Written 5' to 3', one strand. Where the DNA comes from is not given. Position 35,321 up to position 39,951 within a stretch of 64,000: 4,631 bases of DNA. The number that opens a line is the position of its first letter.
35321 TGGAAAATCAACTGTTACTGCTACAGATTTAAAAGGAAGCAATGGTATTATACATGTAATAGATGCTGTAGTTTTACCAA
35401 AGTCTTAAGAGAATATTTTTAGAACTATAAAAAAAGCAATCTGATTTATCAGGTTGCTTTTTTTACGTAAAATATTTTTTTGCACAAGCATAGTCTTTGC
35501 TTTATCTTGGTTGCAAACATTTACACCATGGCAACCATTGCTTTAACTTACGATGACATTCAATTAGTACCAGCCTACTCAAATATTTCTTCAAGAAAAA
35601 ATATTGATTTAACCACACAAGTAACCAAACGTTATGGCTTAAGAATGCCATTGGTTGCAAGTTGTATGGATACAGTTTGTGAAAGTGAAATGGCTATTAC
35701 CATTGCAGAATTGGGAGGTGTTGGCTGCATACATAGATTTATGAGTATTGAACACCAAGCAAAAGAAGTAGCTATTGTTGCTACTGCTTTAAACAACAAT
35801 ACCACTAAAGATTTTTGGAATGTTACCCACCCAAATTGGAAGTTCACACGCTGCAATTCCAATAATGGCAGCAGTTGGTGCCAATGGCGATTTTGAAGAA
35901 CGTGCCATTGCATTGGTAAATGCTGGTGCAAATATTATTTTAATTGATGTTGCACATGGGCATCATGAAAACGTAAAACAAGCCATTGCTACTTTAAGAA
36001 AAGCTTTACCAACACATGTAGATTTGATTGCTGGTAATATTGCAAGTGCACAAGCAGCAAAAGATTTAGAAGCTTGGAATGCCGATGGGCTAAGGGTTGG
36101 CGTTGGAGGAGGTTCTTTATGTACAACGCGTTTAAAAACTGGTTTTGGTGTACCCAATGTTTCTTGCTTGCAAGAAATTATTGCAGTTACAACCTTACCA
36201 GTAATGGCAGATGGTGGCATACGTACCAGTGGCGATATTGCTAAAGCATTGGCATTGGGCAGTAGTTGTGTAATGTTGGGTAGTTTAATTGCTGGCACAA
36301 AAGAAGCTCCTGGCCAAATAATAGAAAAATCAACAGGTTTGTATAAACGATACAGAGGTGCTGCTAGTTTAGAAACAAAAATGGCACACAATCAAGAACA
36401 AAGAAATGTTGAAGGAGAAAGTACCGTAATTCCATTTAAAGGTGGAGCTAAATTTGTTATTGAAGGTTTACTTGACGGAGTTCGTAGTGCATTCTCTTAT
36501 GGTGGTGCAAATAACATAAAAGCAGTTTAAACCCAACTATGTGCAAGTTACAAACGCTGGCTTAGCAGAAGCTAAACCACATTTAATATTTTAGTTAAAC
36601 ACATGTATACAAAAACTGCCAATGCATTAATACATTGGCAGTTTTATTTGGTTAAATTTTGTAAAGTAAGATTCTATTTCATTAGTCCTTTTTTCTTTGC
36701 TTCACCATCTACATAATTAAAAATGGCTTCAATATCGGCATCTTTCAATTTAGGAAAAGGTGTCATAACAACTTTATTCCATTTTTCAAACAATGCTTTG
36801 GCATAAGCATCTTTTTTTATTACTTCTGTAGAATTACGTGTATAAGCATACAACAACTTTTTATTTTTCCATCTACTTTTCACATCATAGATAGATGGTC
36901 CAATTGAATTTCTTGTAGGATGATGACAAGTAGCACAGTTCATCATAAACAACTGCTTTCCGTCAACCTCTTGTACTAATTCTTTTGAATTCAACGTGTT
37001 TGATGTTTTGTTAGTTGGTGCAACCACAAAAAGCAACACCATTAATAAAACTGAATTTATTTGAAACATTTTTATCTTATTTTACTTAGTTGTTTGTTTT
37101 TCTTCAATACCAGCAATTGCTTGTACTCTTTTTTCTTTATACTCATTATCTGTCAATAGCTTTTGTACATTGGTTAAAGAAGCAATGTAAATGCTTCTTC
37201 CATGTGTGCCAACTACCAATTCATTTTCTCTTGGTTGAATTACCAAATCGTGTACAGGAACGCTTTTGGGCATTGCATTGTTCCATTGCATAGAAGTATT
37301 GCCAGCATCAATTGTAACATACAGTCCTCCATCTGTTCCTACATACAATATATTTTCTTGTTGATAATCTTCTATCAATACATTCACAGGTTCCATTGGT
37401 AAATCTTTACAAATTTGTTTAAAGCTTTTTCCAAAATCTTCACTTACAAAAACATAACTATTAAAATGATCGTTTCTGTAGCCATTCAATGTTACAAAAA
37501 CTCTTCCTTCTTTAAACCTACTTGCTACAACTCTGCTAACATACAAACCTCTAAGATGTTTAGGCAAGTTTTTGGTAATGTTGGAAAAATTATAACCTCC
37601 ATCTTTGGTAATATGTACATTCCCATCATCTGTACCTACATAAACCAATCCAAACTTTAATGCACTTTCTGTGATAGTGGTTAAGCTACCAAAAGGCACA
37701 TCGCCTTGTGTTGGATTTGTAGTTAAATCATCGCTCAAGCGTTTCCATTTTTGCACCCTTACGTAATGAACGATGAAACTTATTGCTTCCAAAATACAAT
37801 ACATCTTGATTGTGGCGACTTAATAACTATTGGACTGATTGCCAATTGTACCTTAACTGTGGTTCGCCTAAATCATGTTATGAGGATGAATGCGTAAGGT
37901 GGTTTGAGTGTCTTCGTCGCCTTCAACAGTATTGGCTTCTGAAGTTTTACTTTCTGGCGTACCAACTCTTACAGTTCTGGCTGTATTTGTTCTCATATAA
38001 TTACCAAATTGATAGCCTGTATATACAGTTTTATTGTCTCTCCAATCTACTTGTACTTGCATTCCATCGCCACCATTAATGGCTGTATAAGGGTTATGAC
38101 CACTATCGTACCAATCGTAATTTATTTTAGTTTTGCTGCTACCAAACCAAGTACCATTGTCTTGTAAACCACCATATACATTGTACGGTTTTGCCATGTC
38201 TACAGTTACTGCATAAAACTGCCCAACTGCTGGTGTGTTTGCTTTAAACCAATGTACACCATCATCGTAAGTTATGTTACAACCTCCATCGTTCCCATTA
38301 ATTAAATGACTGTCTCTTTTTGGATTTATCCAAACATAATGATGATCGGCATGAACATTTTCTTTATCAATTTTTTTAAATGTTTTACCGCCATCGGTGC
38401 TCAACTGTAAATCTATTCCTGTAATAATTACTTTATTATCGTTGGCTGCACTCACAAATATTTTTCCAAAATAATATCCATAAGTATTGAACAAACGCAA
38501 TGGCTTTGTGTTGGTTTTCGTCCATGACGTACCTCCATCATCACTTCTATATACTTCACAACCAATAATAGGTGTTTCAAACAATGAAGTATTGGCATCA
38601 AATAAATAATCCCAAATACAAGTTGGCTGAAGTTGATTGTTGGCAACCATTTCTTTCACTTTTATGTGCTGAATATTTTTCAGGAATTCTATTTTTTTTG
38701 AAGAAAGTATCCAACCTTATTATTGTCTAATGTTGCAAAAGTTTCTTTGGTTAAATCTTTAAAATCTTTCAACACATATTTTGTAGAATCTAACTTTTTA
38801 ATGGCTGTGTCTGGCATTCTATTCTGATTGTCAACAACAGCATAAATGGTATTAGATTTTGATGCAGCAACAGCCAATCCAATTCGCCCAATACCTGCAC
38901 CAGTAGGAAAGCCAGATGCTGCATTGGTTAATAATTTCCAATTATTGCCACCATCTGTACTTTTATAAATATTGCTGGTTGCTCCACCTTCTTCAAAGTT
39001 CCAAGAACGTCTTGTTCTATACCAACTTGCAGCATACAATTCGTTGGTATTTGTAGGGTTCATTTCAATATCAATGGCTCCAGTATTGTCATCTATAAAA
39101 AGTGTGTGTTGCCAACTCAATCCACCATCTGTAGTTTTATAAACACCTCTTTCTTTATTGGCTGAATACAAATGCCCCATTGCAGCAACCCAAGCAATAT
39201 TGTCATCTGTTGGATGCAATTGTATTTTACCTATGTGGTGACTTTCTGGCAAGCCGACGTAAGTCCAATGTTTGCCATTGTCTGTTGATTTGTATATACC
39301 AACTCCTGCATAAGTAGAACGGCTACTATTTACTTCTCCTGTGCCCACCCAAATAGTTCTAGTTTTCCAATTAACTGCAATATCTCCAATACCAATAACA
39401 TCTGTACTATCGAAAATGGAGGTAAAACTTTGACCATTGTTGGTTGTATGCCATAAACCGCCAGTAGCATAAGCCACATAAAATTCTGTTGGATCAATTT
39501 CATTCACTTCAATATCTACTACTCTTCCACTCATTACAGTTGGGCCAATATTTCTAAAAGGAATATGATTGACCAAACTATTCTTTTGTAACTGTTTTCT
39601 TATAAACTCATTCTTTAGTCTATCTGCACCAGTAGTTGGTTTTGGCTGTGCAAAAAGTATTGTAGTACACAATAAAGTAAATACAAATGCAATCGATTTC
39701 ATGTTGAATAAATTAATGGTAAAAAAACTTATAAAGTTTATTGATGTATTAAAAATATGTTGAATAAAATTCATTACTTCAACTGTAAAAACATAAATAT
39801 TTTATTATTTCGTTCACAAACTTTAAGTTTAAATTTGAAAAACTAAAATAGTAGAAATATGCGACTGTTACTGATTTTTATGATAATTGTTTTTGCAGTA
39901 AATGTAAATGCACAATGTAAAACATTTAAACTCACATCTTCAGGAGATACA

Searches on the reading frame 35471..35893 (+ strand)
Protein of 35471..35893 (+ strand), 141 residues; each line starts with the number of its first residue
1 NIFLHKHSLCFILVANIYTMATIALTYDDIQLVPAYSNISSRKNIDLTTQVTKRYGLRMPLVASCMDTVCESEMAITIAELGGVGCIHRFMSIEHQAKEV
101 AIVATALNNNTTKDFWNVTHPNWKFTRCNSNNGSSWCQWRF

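Call 36: search_protein_families(library=pfam, proteins=[window:35471-35893:+], max_evalue=0.01)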
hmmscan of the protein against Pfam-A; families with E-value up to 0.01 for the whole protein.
window:35471-35893:+ (141 aa): 1 family
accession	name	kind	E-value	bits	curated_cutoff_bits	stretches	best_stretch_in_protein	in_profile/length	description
PF00478.31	IMPDH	-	7.5e-26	91.4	25.6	1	24-106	1-82/345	IMP dehydrogenase / GMP reductase domain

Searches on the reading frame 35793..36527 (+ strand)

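Call 36: search_protein_families(library=pfam, proteins=[window:35793-36527:+], max_evalue=0.01)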
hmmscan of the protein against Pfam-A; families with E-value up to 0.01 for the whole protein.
window:35793-36527:+ (245 aa): 9 families
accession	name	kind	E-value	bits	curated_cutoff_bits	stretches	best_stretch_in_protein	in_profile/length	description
PF00478.31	IMPDH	-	2.7e-64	217.8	25.6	1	19-244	90-324/345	IMP dehydrogenase / GMP reductase domain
PF01070.24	FMN_dh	-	4e-09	36.4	24.9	1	65-166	210-305/350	FMN-dependent dehydrogenase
PF03060.21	NMO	-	7.1e-09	35.9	28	1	78-180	138-239/331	Nitronate monooxygenase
PF05690.20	ThiG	-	3e-06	27.2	23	1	115-171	156-212/247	Thiazole biosynthesis protein ThiG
PF00977.27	His_biosynth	-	2.2e-05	24.5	23.6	1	122-174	61-113/228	Histidine biosynthesis protein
PF00224.27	PK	-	0.00015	21.4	30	1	24-76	6-58/328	Pyruvate kinase, barrel domain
PF04131.20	NanE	-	0.0014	18.3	27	1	40-169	59-179/192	Putative N-acetylmannosamine-6-phosphate epimerase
PF01645.23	Glu_synthase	-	0.0017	18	20.4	1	59-164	189-305/369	Conserved region in glutamate synthase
PF02581.23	TMP-TENI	-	0.0088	15.9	27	0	41-159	60-173/180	Thiamine monophosphate synthase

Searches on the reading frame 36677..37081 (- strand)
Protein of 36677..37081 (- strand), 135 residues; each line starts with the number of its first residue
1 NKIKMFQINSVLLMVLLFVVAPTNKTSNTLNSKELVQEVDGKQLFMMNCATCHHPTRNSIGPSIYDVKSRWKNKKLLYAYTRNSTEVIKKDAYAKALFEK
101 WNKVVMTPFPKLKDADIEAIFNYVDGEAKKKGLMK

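Call 38: search_protein_families(library=pfam, proteins=[window:36677-37081:-], max_evalue=0.01)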
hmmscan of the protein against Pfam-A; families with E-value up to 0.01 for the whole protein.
window:36677-37081:- (135 aa): 3 families
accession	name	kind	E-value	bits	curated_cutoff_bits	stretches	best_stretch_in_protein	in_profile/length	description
PF00034.26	Cytochrom_C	-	1.5e-11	45.8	21.3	1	40-124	3-86/90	Cytochrome c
PF13442.11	Cytochrome_CBB3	-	2.3e-07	31.5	27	1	40-124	5-68/68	Cytochrome C oxidase, cbb3-type, subunit III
PF14353.12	CpXC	-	0.0039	17.6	25.4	1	28-113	19-102/121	CpXC protein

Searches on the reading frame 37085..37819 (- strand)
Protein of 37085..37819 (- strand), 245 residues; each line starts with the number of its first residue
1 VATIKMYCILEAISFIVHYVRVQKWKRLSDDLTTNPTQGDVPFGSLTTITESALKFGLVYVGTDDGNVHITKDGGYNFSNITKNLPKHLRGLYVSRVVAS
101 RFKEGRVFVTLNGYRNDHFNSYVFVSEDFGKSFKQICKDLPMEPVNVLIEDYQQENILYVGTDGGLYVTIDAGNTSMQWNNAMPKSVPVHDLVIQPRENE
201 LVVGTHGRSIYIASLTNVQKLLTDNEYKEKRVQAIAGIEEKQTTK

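Call 38: search_protein_families(library=pfam, proteins=[window:37085-37819:-], max_evalue=0.01)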
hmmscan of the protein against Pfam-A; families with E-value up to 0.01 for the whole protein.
window:37085-37819:- (245 aa): 4 families
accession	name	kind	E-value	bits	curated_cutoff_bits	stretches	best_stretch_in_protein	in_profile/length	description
PF15902.12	Sortilin-Vps10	-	2.3e-08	33.7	33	1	122-206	2-87/446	Sortilin, neurotensin receptor 3,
PF15899.11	BNR_6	-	6.8e-05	23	27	1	124-136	2-14/14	BNR-Asp box repeat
PF23414.1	Beta-prop_EML_2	-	0.001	18.9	90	1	153-222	49-117/266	Echinoderm microtubule-associated protein second beta-propeller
PF13570.13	Beta-prop_ACSF4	-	0.0012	18.8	133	0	152-221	16-84/329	Beta-alanine-activating enzyme, beta-propeller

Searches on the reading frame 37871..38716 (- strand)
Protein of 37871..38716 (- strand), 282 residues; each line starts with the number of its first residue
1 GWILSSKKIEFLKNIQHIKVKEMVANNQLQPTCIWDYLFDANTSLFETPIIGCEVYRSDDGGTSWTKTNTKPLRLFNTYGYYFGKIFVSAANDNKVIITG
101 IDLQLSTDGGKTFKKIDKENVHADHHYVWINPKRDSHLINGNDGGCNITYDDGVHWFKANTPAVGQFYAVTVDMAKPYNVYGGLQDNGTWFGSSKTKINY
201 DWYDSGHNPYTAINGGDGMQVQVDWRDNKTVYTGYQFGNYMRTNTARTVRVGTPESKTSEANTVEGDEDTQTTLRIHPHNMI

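Call 36: search_protein_families(library=pfam, proteins=[window:37871-38716:-], max_evalue=0.01)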
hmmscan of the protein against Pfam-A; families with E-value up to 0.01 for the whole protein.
window:37871-38716:- (282 aa): 2 families
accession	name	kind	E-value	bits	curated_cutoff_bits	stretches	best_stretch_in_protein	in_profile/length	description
PF15902.12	Sortilin-Vps10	-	6.6e-07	28.9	33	2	54-138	2-83/446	Sortilin, neurotensin receptor 3,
PF02012.26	BNR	-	3.6e-05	23.6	27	0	56-67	1-12/12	BNR/Asp-box repeat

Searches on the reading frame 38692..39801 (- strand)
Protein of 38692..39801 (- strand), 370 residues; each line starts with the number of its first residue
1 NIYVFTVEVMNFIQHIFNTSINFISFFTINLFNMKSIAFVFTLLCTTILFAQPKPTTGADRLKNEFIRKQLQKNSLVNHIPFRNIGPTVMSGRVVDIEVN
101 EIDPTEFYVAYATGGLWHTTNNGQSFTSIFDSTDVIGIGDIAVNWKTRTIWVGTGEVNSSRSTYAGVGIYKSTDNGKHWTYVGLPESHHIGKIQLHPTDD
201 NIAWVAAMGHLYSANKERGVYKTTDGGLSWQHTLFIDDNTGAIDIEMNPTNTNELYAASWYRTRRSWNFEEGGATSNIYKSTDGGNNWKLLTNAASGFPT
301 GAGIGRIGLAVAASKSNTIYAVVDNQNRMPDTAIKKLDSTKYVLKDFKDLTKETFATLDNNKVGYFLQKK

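Call 36: search_protein_families(library=pfam, proteins=[window:38692-39801:-], max_evalue=0.01)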
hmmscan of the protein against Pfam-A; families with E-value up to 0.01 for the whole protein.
window:38692-39801:- (370 aa): 3 families
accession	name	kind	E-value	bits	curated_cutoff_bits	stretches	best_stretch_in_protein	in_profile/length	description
PF15902.12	Sortilin-Vps10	-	1.5e-14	54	33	1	169-351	3-165/446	Sortilin, neurotensin receptor 3,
PF13088.12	BNR_2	-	3.9e-05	23.6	31.4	1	144-292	58-202/277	BNR repeat-like domain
PF02012.26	BNR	-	0.00058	19.9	27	0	221-231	1-11/12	BNR/Asp-box repeat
